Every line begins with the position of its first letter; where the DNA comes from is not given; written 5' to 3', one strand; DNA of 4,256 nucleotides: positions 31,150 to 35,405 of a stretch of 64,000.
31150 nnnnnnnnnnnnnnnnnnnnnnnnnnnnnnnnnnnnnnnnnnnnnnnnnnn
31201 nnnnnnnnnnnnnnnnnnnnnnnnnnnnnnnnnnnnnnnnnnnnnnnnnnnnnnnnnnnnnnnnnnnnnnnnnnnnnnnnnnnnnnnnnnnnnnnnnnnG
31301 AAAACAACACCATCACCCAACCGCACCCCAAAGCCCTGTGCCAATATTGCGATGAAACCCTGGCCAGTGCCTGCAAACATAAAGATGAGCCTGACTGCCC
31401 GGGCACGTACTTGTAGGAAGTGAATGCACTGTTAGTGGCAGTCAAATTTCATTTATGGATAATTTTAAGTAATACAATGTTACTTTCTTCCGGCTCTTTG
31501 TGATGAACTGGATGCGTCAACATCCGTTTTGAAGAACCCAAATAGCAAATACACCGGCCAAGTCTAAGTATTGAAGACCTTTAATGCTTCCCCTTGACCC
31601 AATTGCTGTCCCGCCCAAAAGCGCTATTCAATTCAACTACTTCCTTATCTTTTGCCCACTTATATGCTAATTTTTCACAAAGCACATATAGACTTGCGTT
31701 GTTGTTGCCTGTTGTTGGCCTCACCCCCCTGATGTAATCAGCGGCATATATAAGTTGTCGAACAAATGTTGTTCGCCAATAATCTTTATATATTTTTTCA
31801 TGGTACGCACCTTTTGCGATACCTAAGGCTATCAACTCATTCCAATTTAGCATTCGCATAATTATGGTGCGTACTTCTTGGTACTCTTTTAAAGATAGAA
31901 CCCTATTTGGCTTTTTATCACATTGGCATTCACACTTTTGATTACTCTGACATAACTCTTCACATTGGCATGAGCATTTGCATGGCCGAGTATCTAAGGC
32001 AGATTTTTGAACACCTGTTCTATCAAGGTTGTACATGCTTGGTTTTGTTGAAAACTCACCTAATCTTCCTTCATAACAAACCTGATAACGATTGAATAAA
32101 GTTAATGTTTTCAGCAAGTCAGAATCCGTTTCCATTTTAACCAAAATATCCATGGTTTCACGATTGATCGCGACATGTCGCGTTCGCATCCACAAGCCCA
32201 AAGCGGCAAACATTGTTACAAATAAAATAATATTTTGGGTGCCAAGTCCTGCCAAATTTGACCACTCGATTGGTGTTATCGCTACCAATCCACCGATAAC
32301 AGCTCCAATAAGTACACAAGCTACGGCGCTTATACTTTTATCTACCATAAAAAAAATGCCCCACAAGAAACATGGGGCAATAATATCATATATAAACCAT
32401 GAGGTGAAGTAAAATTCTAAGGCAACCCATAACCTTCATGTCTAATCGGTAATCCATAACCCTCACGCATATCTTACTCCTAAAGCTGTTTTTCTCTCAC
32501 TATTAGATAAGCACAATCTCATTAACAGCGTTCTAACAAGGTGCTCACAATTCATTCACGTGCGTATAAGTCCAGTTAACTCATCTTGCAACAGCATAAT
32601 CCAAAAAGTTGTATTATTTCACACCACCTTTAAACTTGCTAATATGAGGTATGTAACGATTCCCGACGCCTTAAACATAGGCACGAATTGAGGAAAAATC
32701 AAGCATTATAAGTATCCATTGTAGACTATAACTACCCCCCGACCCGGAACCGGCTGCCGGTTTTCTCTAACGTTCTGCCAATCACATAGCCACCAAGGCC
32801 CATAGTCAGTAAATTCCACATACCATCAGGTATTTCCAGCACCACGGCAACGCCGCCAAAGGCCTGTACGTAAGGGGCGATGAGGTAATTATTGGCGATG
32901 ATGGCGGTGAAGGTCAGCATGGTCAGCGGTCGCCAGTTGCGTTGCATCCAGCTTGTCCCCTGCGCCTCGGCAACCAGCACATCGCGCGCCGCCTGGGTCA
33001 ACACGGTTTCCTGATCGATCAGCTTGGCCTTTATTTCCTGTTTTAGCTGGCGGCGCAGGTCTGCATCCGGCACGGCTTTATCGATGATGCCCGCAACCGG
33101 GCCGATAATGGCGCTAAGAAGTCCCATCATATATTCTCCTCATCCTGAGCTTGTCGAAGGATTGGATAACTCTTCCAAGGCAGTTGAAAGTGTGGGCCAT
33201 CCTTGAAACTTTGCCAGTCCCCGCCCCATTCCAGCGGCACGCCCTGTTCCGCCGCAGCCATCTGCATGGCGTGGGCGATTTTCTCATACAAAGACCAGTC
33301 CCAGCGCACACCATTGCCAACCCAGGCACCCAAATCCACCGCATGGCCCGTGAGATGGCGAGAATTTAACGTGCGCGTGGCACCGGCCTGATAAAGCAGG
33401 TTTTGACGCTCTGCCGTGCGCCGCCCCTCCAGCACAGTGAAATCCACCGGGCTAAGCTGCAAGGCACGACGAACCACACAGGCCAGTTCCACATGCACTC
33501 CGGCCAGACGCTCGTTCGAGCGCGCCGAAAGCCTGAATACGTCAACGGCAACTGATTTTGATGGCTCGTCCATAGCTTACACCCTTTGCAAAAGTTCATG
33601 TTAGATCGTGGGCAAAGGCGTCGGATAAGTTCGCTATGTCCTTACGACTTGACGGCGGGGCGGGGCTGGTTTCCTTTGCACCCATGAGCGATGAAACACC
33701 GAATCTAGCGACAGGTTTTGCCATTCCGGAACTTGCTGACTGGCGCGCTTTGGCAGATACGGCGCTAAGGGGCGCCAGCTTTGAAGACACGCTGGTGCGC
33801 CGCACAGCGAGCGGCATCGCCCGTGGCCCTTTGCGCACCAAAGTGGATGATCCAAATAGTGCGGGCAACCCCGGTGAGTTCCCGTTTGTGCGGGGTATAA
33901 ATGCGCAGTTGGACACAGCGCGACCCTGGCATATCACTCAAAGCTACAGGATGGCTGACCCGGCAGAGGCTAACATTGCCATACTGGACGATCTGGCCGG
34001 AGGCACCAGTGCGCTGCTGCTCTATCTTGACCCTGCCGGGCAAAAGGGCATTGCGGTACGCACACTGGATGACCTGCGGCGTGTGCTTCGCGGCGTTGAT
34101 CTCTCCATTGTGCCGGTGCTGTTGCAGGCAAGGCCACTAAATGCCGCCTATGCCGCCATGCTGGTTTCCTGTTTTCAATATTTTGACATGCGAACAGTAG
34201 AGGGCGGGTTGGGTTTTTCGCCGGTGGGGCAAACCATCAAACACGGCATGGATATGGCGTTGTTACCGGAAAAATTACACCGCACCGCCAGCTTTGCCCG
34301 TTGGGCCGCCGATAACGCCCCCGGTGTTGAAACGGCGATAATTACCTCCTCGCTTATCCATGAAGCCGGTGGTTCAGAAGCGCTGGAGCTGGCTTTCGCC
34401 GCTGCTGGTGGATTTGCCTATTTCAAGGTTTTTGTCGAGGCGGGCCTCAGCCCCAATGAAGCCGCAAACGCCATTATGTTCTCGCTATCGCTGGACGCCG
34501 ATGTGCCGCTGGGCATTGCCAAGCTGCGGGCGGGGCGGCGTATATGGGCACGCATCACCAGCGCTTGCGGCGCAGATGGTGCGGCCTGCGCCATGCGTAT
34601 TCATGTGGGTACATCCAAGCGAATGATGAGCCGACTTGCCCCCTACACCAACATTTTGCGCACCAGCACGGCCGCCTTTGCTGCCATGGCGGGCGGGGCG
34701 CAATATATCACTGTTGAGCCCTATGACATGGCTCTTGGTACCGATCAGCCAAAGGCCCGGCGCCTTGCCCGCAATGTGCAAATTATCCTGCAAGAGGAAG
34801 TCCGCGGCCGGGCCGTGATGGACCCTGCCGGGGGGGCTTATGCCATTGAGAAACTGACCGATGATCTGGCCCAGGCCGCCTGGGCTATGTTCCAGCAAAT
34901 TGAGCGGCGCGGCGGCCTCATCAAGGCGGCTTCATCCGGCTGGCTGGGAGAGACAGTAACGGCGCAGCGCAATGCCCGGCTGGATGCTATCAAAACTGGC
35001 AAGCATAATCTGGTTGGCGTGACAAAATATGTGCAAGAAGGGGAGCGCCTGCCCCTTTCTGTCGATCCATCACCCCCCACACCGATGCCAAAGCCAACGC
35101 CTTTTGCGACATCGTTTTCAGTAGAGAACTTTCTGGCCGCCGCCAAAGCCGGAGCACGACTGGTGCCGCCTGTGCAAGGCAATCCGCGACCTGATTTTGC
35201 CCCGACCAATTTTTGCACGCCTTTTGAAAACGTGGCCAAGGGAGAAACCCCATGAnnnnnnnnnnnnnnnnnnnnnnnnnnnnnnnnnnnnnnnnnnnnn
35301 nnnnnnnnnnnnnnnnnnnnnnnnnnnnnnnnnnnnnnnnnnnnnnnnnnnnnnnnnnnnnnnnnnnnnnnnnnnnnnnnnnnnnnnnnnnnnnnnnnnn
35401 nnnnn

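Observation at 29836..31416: NIT domain fused to a Crp/Fnr regulator with a C-terminal four-Cys cluster: candidate single-polypeptide nitrate plus oxygen sensor for the nar locus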

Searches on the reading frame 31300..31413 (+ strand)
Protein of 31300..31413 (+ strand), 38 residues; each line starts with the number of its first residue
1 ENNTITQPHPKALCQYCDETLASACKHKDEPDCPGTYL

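Call 81: search_solved_structures(query=window:31300-31413:+, max_evalue=10, show_alignments=2)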
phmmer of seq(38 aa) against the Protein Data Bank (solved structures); distinct sequences matched with E-value up to 10: 2.
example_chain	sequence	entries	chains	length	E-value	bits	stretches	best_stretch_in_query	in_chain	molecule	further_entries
2ffw_A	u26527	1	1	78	0.63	13.7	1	3-22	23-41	Midline-1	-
2yur_A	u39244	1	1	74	9.1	10.2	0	15-35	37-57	Retinoblastoma-binding protein 6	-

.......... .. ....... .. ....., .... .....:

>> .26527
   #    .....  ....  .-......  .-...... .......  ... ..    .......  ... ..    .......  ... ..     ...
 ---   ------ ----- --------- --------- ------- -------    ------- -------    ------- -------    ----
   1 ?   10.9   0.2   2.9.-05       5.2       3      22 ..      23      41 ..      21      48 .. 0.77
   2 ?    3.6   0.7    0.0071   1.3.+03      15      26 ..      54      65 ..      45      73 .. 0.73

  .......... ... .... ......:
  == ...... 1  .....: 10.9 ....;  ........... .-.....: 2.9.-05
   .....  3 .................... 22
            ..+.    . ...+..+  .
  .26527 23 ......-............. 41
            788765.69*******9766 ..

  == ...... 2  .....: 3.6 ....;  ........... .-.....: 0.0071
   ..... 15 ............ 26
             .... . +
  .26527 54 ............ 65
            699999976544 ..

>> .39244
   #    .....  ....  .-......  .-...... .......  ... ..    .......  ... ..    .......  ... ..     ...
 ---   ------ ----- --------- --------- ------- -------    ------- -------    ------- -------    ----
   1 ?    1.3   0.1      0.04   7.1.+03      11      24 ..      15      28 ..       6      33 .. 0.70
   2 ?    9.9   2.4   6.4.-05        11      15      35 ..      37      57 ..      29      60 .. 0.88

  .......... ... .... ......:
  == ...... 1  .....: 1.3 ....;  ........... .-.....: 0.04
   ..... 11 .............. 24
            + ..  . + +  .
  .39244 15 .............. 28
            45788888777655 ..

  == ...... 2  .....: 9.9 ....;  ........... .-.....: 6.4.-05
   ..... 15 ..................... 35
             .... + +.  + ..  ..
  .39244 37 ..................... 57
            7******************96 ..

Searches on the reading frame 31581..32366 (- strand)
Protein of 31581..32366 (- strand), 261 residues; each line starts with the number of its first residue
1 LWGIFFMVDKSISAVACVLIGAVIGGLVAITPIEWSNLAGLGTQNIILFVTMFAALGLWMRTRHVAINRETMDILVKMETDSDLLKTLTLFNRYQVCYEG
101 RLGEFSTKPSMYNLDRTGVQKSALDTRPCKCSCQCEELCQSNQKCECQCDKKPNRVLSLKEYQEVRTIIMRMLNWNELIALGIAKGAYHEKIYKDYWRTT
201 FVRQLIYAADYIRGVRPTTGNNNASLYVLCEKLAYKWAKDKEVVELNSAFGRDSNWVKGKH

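Call 28: search_protein_families(library=pfam, proteins=[window:31581-32366:-], max_evalue=0.001)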
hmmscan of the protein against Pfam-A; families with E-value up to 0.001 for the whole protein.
window:31581-32366:- (261 aa): 1 family
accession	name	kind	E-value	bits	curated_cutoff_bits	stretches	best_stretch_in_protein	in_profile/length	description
PF15956.11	DUF4760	-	5.9e-20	72.3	25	1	47-237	3-141/141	Domain of unknown function (DUF4760)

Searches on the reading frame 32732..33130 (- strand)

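Call 28: search_protein_families(library=pfam, proteins=[window:32732-33130:-], max_evalue=0.001)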
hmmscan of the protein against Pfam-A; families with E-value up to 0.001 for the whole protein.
window:32732-33130:- (132 aa): 1 family
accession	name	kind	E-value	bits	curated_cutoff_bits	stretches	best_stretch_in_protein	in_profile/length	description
PF11351.13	GTA_holin_3TM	-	3.4e-16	60.3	24.8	1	7-120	2-123/123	Holin of 3TMs, for gene-transfer release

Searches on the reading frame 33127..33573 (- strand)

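Call 32: search_protein_families(library=pfam, proteins=[window:33127-33573:-], max_evalue=0.00001)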
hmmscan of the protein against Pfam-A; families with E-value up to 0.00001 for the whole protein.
window:33127-33573:- (148 aa): 1 family
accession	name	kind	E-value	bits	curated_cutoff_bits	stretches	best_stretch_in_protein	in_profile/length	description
PF13539.11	Peptidase_M15_4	-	1.2e-12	48.6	25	1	66-131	3-70/70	D-alanyl-D-alanine carboxypeptidase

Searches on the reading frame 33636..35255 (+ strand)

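Call 32: search_protein_families(library=pfam, proteins=[window:33636-35255:+], max_evalue=0.00001)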
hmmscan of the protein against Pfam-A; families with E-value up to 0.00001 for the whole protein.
window:33636-35255:+ (539 aa): 1 family
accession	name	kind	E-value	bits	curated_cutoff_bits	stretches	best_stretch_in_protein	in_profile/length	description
PF01642.28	MM_CoA_mutase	-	3.3e-106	356.3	22.1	1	57-471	2-441/512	Methylmalonyl-CoA mutase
